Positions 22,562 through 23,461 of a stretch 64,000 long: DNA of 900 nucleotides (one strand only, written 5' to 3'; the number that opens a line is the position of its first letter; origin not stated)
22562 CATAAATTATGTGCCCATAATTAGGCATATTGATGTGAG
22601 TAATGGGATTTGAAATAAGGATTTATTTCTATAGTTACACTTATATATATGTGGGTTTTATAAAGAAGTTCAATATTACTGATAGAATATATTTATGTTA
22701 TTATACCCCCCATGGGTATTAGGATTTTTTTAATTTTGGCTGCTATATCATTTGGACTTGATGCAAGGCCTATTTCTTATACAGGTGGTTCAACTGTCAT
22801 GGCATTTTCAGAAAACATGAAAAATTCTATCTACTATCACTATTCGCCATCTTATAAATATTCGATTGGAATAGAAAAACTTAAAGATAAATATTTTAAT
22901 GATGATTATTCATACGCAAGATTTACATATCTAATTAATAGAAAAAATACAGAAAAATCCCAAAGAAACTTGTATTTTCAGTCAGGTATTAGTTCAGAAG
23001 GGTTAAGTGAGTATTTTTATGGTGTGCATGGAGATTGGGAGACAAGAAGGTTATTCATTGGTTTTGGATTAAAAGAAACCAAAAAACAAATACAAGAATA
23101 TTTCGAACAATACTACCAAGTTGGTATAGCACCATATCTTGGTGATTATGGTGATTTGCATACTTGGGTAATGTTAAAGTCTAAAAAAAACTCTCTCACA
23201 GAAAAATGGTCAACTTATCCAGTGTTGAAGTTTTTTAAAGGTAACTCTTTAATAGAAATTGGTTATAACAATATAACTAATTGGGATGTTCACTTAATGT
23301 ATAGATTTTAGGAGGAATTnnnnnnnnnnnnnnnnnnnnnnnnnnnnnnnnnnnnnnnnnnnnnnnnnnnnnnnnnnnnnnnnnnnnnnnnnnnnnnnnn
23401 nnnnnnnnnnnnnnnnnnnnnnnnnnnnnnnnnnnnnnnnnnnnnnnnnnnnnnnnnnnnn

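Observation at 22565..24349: CsoR-family-controlled envelope metal module (OM-barrel-like protein, His-rich periplasmic HMA protein, MerT-like permease) with no efflux pump, reductase or MerR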

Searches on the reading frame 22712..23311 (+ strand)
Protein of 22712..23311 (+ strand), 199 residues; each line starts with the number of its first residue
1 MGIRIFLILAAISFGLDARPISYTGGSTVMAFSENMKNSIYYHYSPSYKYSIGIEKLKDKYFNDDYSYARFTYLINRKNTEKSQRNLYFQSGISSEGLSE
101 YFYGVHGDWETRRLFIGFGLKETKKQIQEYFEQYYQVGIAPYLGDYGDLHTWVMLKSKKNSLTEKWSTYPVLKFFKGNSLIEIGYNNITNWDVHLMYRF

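Call 3: search_protein_families(library=pfam, proteins=[window:22712-23311:+], max_evalue=1)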
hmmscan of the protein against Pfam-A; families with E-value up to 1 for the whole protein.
window:22712-23311:+ (199 aa): 0 families

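Call 4: search_protein_families(library=ncbifam, proteins=[window:22712-23311:+], max_evalue=1)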
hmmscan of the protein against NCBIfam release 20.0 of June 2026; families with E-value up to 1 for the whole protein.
window:22712-23311:+ (199 aa): 0 families

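Call 8: find_homologous_proteins(query=window:22712-23308:+, max_evalue=0.001)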
Query window:22712-23308:+ (199 aa): 812 proteins with E <= 0.001 among 887 candidates; the best 120 are listed.
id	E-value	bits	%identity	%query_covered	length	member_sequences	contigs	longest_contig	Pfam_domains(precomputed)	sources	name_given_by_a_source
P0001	5.6e-126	436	97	100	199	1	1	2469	-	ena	-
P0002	1.5e-124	432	94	100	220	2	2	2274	-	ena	-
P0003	4.2e-124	430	94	100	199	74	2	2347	-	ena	-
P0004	4.7e-124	430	94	100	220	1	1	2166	-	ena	-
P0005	1.3e-123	429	94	100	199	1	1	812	-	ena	-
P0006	5.2e-123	427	94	100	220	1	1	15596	-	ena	-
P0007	7.2e-123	426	93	100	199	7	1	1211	-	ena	-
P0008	1.2e-108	380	81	100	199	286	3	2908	-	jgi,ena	-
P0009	2.9e-108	379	79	100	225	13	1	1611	-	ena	-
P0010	4.7e-107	375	77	100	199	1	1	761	-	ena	-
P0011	1.5e-106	373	80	100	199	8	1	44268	-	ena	-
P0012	3.7e-106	372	80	100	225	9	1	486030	-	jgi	jgi:hypothetical protein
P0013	1.3e-105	370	77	100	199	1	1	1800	-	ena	-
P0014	1.9e-105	369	77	100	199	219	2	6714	-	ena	-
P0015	2.3e-105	369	78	100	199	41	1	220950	-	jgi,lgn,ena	jgi:hypothetical protein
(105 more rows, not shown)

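Call 13: search_protein_representatives(protein=window:22712-23308:+)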
Query: 199 residues. Proteins with E-value up to 0.001 (for the whole library): 519; up to 1e-10: 248; up to 1e-30: 18. The best 150 are listed.
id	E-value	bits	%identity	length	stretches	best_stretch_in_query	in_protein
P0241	3.3e-64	233.0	64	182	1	5-168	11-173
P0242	8.1e-64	231.7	53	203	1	8-199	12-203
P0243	9.6e-52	192.3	70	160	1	74-187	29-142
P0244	1.7e-47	178.5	65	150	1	58-176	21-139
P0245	2.4e-39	151.9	40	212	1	13-199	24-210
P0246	7.5e-39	150.2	42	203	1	15-195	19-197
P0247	8.9e-37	143.5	52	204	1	1-125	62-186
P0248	3.4e-36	141.6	69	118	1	30-120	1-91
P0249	2.6e-35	138.7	69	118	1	30-118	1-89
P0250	2.5e-33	132.2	54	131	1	91-199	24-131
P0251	4.4e-33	131.4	68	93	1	3-89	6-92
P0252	5.1e-33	131.2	61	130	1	1-102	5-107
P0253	1.6e-32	129.6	62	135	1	5-103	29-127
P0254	2.4e-32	129.0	62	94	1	30-120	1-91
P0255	1.1e-31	126.8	69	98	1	125-199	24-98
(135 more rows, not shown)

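Call 16: search_protein_families(library=pfam, alignment_id=A1, max_evalue=0.1)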
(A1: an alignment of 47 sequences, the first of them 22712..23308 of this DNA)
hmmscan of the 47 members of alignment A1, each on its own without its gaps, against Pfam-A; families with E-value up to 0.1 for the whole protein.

A. member 1, window:22712-23308:+ (199 aa): 0 families

B. families by the number of members that match (of 47 scanned): 2 families
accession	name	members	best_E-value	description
PF09411.16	PagL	1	0.036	Lipid A 3-O-deacylase (PagL)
PF13505.12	OMP_b-brl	1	0.042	Outer membrane protein beta-barrel domain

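Call 17: find_homologous_proteins(query=A1, max_evalue=0.001)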
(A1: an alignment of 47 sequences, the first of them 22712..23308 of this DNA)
Query A1 (47 sequences) (199 aa, profile of the alignment): 1144 proteins with E <= 0.001 among 6485 candidates; the best 120 are listed.
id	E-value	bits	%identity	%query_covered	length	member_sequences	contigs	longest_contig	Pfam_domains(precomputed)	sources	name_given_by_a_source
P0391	1.7e-80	287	39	91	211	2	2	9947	-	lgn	-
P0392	3.1e-79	283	38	91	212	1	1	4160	-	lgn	-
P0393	9.2e-79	282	37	94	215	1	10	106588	-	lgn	-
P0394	1.3e-78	281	36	95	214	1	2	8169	-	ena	-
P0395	1.6e-78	281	34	98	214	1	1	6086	-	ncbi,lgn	-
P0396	3.6e-78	280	36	92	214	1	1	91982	-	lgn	-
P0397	4.1e-78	280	39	92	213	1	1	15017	-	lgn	-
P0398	4.7e-78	279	36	94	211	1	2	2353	-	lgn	-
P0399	7.1e-78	279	36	91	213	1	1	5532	-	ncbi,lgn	-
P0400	2.1e-77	277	38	85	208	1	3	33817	-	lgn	-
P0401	3.4e-77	277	36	92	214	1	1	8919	-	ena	-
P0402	3.4e-77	277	36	97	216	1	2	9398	-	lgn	-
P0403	9.4e-77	275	36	91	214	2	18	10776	-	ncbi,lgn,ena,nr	ncbi:MAG TPA: hypothetical protein DCR13_01605 [Gammaproteobacteria bacterium]|nr:hypothetical prote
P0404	1.1e-76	275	36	91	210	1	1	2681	-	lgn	-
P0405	1.4e-76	275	35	92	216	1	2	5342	-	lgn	-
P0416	6.0e-75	269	37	99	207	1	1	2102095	-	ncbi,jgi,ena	jgi:hypothetical protein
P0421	1.1e-74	268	38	94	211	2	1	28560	-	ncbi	-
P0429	8.0e-74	266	37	90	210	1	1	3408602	-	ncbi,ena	-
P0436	5.1e-73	263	36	97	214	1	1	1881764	-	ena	-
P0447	6.8e-72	259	36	92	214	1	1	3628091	-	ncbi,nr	nr:hypothetical protein [Hyphomonas sp. Mor2]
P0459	1.5e-71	258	35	92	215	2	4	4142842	-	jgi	-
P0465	1.9e-71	258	35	97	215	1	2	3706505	-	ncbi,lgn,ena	-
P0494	1.2e-70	255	42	85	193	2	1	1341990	-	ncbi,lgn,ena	-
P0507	3.3e-70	254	39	89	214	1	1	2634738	-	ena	-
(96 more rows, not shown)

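Call 18: find_encoding_contigs(protein=P0447, flank=6000, max_places=1)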
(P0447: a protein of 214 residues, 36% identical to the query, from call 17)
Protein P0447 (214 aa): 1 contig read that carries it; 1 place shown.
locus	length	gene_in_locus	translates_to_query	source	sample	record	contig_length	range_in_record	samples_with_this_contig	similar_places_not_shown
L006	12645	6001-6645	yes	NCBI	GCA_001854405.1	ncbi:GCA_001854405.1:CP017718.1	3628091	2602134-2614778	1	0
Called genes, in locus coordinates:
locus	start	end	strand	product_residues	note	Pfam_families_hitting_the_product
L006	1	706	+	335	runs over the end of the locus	PF13641:Glyco_tranf_2_3, PF00535:Glycos_transf_2, PF10111:Glyco_tranf_2_2 (weak)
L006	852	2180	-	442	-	PF00067:p450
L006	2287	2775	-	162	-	PF10003:DUF2244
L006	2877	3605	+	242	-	PF00730:HhH-GPD, PF00633:HHH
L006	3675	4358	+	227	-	-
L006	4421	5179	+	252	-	PF00977:His_biosynth, PF01207:Dus (faint), PF02581:TMP-TENI (faint), PF03060:NMO (faint), PF01180:DHO_dh (faint)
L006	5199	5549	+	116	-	PF01503:PRA-PH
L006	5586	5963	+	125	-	-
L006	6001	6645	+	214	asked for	-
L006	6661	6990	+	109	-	PF00403:HMA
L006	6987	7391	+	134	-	-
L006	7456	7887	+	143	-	PF12680:SnoaL_2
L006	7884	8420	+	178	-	PF13302:Acetyltransf_3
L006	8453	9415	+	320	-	PF03255:ACCA, PF01039:Carboxyl_trans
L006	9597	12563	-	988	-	PF07715:Plug, PF00593:TonB_dep_Rec_b-barrel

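Call 19: find_encoding_contigs(protein=P0416, flank=6000, max_places=1)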
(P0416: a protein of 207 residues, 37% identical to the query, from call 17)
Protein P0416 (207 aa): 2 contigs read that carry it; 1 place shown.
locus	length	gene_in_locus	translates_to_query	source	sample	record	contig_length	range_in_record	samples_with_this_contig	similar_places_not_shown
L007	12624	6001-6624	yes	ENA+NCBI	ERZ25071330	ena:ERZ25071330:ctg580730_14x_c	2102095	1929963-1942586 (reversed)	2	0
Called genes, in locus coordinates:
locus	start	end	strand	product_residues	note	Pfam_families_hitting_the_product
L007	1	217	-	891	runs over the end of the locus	PF01326:PPDK_N, PF00391:PEP-utilizers, PF02896:PEP-utilizers_C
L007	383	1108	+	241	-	-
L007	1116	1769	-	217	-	-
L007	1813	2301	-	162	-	PF00583:Acetyltransf_1, PF13508:Acetyltransf_7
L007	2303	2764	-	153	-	PF09917:DUF2147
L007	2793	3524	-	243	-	PF02475:TRM5-TYW2_MTfase (faint), PF05175:MTS, PF13847:Methyltransf_31, PF13649:Methyltransf_25, PF01170:UPF0020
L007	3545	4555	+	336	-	PF00348:polyprenyl_synt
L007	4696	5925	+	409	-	PF00909:Ammonium_transp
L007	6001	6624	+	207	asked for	-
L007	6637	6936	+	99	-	PF00403:HMA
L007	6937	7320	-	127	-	PF18602:Rap1a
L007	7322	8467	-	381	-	-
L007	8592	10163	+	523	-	-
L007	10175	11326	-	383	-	PF04055:Radical_SAM, PF06969:HemN_C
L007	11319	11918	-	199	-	PF01725:Ham1p_like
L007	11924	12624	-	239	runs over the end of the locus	PF01138:RNase_PH, PF03725:RNase_PH_C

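Call 20: find_encoding_contigs(protein=P0429, flank=6000, max_places=1)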
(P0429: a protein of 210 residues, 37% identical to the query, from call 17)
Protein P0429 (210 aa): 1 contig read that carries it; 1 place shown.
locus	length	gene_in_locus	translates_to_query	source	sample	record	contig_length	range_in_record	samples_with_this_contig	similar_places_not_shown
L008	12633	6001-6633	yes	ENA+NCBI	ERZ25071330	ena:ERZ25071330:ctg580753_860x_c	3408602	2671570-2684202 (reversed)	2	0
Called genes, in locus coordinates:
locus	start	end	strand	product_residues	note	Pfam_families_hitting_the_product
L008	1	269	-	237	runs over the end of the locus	PF00657:Lipase_GDSL, PF13472:Lipase_GDSL_2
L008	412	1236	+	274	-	PF01149:Fapy_DNA_glyco, PF06831:H2TH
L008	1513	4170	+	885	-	PF18884:TSP3_bac (faint), PF14312:FG-GAP_2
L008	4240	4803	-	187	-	PF13577:SnoaL_4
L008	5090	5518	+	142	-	PF12680:SnoaL_2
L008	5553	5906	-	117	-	-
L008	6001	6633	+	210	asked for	-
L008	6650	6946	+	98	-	PF00403:HMA (weak)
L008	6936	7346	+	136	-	-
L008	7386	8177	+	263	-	PF00481:PP2C (weak), PF13672:PP2C_2, PF07228:SpoIIE (faint)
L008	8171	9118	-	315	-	PF00069:Pkinase, PF07714:PK_Tyr_Ser-Thr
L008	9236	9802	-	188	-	PF00866:Ring_hydroxyl_B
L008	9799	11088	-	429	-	PF00355:Rieske, PF00848:Ring_hydroxyl_A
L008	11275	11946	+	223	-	PF00440:TetR_N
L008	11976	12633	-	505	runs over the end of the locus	PF03806:ABG_transport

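Call 21: find_encoding_contigs(protein=P0459, flank=6000, max_places=1)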
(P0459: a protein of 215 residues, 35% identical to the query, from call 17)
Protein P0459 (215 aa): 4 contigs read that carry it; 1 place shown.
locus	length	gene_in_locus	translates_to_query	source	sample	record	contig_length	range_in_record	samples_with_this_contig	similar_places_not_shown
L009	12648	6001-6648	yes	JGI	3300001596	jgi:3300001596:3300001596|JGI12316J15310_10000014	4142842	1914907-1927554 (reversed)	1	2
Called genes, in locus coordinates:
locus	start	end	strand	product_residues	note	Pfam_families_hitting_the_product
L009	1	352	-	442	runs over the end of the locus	PF00067:p450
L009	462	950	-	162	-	PF10003:DUF2244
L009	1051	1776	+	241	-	PF00730:HhH-GPD, PF00633:HHH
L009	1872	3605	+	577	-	PF00990:GGDEF, PF00563:EAL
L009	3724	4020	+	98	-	PF21812:DUF6881 (faint)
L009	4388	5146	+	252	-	PF00977:His_biosynth, PF01207:Dus (faint), PF02581:TMP-TENI (faint), PF01180:DHO_dh (faint), PF03060:NMO (weak)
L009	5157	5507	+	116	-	PF01503:PRA-PH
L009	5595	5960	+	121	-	-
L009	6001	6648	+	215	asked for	-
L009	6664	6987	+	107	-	PF00403:HMA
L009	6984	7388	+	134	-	-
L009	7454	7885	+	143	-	PF12680:SnoaL_2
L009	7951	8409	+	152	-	PF13302:Acetyltransf_3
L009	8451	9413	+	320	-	PF03255:ACCA, PF01039:Carboxyl_trans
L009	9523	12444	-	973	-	PF07715:Plug, PF00593:TonB_dep_Rec_b-barrel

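Call 22: search_protein_families(library=pfam, proteins=[L006:6987-7391:+, L008:6936-7346:+, L009:6984-7388:+, L006:5586-5963:+, L009:5595-5960:+, L008:5553-5906:-, L006:6661-6990:+, L007:6637-6936:+], max_evalue=1)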
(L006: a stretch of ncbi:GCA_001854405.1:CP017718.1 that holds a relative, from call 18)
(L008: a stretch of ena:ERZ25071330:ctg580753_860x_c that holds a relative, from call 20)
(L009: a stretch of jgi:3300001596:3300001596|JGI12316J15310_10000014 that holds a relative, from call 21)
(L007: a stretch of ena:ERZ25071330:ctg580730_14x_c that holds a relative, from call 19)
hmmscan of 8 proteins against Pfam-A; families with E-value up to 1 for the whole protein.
L006:6987-7391:+ (134 aa): 0 families

L008:6936-7346:+ (136 aa): 2 families
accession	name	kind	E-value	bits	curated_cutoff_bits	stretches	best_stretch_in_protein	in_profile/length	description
PF02411.20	MerT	-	3.5e-05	24.2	32.9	1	25-129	16-111/116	MerT mercuric transport protein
PF13994.11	PgaD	-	0.099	13.1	27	1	47-90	60-103/148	PgaD-like protein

L009:6984-7388:+ (134 aa): 1 family
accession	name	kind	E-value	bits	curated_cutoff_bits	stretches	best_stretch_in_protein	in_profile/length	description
PF16311.10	TMEM100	-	0.21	11.7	34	1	25-85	49-111/133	Transmembrane protein 100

L006:5586-5963:+ (125 aa): 2 families
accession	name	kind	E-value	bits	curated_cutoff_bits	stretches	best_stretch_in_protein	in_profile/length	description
PF11162.13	DUF2946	-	0.0051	18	23.7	1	13-124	4-114/117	Protein of unknown function (DUF2946)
PF19650.4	DUF6153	-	0.01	17.1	27.7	1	18-98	10-83/116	Family of unknown function (DUF6153)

L009:5595-5960:+ (121 aa): 1 family
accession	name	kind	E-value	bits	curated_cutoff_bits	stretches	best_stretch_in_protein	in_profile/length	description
PF11162.13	DUF2946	-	0.02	16.1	23.7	1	12-108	3-101/117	Protein of unknown function (DUF2946)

L008:5553-5906:- (117 aa): 1 family
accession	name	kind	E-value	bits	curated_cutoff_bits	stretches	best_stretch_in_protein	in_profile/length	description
PF24416.1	DUF7548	-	0.16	12.4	27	1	37-77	46-86/137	Family of unknown function (DUF7548)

L006:6661-6990:+ (109 aa): 3 families
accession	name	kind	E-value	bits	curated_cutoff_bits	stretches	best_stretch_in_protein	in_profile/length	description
PF00403.32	HMA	-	3.7e-09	37.3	24.8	1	40-100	3-62/62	Heavy-metal-associated domain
PF03313.21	SDH_alpha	-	0.01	16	26.4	1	8-48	154-194/260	Serine dehydratase alpha chain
PF10354.15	BMT5-like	-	0.027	15.2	24.7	1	12-103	80-152/168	rRNA (uridine-N3-)-methyltransferase BTM5-like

L007:6637-6936:+ (99 aa): 4 families
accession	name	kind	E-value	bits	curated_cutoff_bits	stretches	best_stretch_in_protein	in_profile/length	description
PF00403.32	HMA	-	7.4e-11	42.7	24.8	1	28-90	1-62/62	Heavy-metal-associated domain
PF02680.19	DUF211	-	0.011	16.3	22.1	1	35-96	16-77/89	Uncharacterized ArCR, COG1888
PF01983.22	CofC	-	0.13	11.9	22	1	20-92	40-119/217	Guanylyl transferase CofC like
PF25431.1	zf-C17orf113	-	0.26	11.6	29.5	1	31-71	12-54/63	C17orf113 probable zinc finger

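Call 33: predict_structure(alignment_id=A2)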
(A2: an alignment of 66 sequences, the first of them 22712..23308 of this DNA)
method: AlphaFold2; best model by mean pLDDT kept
length: 199 residues; sequences in the alignment: 66
mean_pLDDT: 85.7   pTM: 0.77
mean pLDDT of the five models: 85.7, 85.4, 85.0, 83.5, 83.0
residues with pLDDT >= 90: 122; 70-90: 52; 50-70: 6; < 50: 19
segments of 3 or more residues with pLDDT < 50: 1-7, 9-20
pLDDT, mean of each block of 10 residues (from residue 1): 46 38 80 91 93 95 93 94 93 92 95 93 88 95 77 93 89 90 86 91
secondary structure, 60 per line:
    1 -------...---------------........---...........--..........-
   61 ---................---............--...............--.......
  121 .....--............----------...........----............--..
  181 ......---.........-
elements in order: E26-33 E37-47 E50-59 E64-79 E83-94 E97-111 E114-125 E128-139 E150-160 E165-176 E179-186 E190-198
